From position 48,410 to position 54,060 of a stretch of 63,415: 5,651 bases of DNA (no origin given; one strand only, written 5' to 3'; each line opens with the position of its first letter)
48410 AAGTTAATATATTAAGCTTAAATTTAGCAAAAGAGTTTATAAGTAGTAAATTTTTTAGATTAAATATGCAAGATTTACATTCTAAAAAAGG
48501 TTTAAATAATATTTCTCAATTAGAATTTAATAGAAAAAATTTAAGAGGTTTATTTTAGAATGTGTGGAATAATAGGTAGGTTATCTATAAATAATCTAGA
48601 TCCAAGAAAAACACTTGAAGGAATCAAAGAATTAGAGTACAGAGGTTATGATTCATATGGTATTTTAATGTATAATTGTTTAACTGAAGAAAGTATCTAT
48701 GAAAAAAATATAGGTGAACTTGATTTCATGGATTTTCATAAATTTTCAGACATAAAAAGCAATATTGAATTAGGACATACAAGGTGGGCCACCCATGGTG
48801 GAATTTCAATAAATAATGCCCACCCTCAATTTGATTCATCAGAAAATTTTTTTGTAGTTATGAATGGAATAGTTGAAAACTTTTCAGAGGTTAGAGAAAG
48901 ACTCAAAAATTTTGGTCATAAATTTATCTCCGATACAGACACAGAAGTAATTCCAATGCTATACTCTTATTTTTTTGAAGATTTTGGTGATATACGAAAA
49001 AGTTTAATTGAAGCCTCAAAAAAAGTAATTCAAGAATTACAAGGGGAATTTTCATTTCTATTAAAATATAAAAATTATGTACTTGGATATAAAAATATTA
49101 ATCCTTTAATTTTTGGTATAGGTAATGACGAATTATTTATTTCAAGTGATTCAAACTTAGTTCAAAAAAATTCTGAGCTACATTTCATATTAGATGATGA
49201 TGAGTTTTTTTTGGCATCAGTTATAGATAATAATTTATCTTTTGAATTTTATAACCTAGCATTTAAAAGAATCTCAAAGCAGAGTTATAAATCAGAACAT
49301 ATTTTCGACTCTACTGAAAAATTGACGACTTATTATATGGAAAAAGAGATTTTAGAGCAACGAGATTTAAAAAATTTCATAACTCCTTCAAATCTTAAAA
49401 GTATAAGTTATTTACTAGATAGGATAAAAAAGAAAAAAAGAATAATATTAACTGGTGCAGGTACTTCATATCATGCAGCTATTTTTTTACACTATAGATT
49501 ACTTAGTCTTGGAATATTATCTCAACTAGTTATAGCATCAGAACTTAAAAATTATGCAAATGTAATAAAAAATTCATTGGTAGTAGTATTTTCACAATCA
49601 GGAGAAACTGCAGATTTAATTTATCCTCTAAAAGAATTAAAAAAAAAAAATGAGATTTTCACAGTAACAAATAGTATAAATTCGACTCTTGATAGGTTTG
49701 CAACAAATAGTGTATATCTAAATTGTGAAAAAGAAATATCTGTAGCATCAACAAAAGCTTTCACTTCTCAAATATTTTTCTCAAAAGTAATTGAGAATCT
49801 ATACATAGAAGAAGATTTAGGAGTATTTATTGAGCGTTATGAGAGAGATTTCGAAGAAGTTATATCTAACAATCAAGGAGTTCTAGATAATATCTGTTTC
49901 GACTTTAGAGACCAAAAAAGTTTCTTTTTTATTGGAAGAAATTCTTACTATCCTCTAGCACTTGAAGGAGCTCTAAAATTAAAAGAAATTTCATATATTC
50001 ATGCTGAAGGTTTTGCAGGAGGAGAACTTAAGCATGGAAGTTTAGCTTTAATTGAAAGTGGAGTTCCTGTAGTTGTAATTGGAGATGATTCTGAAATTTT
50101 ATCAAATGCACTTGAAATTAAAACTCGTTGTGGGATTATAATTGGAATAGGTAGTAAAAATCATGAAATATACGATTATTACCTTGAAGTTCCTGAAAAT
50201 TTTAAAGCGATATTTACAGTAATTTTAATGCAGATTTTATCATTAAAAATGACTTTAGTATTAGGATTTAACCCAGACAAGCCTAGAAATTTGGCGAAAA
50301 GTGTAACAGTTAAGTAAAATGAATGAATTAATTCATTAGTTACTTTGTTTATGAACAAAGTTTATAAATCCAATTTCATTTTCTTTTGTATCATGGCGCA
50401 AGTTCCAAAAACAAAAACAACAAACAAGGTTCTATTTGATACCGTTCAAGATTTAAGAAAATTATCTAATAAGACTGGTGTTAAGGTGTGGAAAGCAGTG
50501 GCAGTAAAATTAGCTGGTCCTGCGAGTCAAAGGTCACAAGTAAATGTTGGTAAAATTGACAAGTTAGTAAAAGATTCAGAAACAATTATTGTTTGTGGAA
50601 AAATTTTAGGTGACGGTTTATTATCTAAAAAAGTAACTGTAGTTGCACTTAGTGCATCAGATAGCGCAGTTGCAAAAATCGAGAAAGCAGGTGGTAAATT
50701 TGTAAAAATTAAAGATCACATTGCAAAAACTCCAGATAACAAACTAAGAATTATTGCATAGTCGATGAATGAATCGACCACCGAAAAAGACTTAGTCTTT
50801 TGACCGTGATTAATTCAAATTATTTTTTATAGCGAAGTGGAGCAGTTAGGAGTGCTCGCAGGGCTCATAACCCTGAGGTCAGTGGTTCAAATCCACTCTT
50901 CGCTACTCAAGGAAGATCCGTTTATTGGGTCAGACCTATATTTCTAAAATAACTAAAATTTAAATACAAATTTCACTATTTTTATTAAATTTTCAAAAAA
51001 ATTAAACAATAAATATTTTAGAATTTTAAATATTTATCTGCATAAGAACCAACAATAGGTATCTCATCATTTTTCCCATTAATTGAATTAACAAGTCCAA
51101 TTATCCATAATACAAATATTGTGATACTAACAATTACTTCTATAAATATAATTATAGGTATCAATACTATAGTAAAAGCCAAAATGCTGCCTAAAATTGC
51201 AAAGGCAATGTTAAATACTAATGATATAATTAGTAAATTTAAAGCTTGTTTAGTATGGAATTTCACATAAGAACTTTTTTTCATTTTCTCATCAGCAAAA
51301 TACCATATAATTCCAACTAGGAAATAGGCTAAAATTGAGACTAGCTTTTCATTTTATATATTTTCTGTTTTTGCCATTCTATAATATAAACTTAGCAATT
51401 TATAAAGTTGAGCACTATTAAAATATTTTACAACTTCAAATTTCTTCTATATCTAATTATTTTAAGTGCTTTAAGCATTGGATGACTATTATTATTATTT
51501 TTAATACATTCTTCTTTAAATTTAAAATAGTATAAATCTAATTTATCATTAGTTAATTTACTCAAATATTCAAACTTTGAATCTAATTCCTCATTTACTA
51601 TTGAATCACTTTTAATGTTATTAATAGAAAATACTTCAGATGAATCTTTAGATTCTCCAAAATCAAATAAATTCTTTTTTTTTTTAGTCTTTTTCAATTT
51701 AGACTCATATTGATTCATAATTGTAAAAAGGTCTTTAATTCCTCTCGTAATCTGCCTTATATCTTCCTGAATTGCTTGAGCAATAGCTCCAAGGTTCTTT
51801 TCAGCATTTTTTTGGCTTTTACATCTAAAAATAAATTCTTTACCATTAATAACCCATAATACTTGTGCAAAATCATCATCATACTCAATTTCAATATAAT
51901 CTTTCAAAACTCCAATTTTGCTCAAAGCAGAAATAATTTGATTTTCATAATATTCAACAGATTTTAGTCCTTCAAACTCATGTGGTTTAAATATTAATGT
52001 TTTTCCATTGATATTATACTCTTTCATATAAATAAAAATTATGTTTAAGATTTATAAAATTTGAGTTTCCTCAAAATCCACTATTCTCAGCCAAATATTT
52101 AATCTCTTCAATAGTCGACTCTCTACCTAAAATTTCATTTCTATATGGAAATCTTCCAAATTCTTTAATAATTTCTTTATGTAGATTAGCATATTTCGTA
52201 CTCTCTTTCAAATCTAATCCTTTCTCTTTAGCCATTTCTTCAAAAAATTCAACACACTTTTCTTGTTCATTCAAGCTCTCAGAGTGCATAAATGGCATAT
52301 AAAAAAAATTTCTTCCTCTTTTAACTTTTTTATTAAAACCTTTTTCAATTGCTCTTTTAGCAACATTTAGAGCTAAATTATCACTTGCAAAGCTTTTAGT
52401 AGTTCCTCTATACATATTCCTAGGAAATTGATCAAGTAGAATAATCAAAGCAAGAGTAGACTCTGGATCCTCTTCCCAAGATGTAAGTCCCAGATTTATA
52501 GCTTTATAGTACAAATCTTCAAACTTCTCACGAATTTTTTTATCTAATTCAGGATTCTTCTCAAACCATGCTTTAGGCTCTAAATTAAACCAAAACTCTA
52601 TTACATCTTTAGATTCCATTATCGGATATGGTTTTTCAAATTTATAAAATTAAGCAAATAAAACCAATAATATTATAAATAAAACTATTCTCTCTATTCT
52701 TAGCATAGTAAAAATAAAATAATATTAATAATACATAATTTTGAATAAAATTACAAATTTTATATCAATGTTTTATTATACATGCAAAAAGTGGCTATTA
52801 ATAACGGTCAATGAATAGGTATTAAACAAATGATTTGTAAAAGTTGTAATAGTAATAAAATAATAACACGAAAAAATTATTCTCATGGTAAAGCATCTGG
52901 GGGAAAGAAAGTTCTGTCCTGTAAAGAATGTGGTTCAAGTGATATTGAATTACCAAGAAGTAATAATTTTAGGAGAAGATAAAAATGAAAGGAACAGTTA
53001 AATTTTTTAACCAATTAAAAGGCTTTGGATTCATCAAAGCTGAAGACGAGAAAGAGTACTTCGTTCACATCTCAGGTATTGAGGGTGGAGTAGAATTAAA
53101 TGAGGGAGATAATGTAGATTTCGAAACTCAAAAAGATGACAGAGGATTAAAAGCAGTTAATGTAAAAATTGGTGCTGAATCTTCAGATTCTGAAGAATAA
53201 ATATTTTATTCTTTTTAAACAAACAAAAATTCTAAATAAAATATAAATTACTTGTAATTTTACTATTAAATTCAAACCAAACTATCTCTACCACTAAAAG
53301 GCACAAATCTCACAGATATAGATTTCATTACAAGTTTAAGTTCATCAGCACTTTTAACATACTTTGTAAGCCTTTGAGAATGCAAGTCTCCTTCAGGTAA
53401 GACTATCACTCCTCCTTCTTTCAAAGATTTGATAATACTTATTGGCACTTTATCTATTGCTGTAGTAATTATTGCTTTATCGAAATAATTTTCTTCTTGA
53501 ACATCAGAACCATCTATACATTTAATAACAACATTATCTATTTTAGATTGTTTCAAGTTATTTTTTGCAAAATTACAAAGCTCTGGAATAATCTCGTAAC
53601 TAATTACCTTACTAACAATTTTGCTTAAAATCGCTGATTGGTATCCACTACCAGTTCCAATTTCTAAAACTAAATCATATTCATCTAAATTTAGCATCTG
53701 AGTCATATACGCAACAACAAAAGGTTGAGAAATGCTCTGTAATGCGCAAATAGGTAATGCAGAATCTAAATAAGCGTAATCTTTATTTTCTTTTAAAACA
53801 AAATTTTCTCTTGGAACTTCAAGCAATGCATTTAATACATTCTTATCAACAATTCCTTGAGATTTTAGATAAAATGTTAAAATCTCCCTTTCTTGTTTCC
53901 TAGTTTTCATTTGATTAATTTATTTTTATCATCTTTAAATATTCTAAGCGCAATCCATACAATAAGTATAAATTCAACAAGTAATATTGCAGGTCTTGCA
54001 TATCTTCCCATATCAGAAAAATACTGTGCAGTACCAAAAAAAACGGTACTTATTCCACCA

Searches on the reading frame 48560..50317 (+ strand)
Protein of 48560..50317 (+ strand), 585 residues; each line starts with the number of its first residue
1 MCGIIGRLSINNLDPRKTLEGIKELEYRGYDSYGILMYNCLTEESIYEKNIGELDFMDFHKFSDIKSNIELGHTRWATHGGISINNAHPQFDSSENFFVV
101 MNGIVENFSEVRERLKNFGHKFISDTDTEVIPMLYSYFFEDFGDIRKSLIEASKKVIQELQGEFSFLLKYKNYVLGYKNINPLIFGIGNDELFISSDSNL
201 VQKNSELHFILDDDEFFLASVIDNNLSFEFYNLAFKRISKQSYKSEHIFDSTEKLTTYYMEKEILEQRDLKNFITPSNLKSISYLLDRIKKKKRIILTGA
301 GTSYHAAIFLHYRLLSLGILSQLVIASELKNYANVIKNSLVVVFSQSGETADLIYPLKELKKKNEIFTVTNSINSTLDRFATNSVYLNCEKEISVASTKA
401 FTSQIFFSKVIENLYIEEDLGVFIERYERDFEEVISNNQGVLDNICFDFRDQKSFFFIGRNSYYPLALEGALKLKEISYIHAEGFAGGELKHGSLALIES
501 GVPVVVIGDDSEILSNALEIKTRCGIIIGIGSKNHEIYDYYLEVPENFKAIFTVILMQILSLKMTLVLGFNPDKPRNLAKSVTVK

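Call 59: search_protein_families(library=pfam, proteins=[window:48560-50317:+], max_evalue=0.001)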
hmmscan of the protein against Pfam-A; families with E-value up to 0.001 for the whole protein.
window:48560-50317:+ (585 aa): 3 families
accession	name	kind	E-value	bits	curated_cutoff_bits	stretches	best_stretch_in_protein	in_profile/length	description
PF01380.27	SIS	-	4.8e-36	123.9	25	2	289-407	2-124/131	SIS domain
PF13522.11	GATase_6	-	2.9e-14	53.6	27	1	66-175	9-106/130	Glutamine amidotransferase domain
PF13537.11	GATase_7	-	7.4e-12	45.8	25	1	85-197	11-117/123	Glutamine amidotransferase domain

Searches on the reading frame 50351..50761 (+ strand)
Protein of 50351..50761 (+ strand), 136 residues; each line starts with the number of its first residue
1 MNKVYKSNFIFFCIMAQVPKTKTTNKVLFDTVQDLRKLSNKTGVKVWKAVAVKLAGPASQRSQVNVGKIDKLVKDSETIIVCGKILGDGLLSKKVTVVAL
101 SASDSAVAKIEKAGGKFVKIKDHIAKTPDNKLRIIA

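Call 59: search_protein_families(library=pfam, proteins=[window:50351-50761:+], max_evalue=0.001)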
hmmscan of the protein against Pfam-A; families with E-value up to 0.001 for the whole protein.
window:50351-50761:+ (136 aa): 2 families
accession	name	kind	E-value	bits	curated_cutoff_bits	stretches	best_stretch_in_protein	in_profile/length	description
PF00828.25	Ribosomal_L27A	-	7.2e-10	39.6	21.5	1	82-117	37-71/72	Ribosomal proteins 50S-L15, 50S-L18e, 60S-L27A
PF17135.9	Ribosomal_L18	-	7.7e-08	32.4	28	1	23-127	20-130/188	Ribosomal protein 60S L18 and 50S L18e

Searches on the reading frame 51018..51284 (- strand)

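Call 59: search_protein_families(library=pfam, proteins=[window:51018-51284:-], max_evalue=0.001)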
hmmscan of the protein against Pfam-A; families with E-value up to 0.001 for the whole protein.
window:51018-51284:- (88 aa): 1 family
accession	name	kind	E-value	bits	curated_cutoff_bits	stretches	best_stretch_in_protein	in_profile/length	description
PF09685.15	DUF4870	-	6.2e-05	23.4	25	1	2-77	35-102/107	Domain of unknown function (DUF4870)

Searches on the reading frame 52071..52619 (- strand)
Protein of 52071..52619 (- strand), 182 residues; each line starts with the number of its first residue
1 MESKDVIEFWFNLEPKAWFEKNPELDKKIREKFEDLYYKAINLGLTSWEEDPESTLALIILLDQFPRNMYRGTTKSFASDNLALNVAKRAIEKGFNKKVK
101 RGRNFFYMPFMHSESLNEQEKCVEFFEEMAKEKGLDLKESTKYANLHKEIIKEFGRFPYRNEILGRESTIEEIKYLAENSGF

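Call 59: search_protein_families(library=pfam, proteins=[window:52071-52619:-], max_evalue=0.001)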
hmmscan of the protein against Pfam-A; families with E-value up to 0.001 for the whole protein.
window:52071-52619:- (182 aa): 1 family
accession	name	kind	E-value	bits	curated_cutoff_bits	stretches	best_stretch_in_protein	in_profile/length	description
PF06041.17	DUF924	-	7.1e-64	215.7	27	1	6-178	1-178/180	Bacterial protein of unknown function (DUF924)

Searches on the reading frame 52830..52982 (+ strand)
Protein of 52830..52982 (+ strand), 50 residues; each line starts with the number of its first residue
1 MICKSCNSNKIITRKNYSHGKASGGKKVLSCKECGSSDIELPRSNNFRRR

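Call 74: search_protein_families(library=pfam, proteins=[window:52830-52982:+], max_evalue=0.001)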
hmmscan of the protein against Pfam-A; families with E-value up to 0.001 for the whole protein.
window:52830-52982:+ (50 aa): 2 families
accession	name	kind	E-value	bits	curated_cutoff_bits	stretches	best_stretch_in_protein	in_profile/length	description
PF08271.17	Zn_Ribbon_TF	-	0.00021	21.2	29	0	30-45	2-17/43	TFIIB zinc-binding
PF08792.16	A2L_zn_ribbon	-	0.0005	20.1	22.9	0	2-17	5-21/33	A2L zinc ribbon domain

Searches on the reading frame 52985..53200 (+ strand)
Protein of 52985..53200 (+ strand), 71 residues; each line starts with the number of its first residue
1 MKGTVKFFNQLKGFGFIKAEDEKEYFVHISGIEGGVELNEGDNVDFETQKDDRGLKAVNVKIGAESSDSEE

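Call 59: search_protein_families(library=pfam, proteins=[window:52985-53200:+], max_evalue=0.001)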
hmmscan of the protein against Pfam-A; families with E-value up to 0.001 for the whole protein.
window:52985-53200:+ (71 aa): 1 family
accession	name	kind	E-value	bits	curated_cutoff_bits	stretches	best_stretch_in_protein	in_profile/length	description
PF00313.28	CSD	-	1.4e-18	67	27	1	1-61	1-64/66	'Cold-shock' DNA-binding domain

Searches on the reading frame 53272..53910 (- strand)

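Call 59: search_protein_families(library=pfam, proteins=[window:53272-53910:-], max_evalue=0.001)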
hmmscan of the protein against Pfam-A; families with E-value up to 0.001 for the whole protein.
window:53272-53910:- (212 aa): 7 families
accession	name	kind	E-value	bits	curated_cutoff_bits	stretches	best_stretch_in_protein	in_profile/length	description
PF01135.25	PCMT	-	6.1e-49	167.1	20.3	1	9-208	4-208/210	Protein-L-isoaspartate(D-aspartate) O-methyltransferase (PCMT)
PF00398.26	RrnaAD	-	1.3e-08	34.7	24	1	63-123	16-77/263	Ribosomal RNA adenine dimethylase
PF13847.12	Methyltransf_31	-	1.4e-07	31.7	27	1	81-187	7-124/145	Methyltransferase domain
PF13649.12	Methyltransf_25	-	3.6e-06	28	27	1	81-155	1-77/97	Methyltransferase domain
PF08241.18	Methyltransf_11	-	1.2e-05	26.3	21.2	1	82-155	1-73/95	Methyltransferase domain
PF02475.24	TRM5-TYW2_MTfase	-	4.5e-05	23.9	28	1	76-169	35-133/164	TRM5/TYW2 methyltransferase domain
PF05958.17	tRNA_U5-meth_tr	-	0.00069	19.2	23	1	66-131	191-255/357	tRNA (Uracil-5-)-methyltransferase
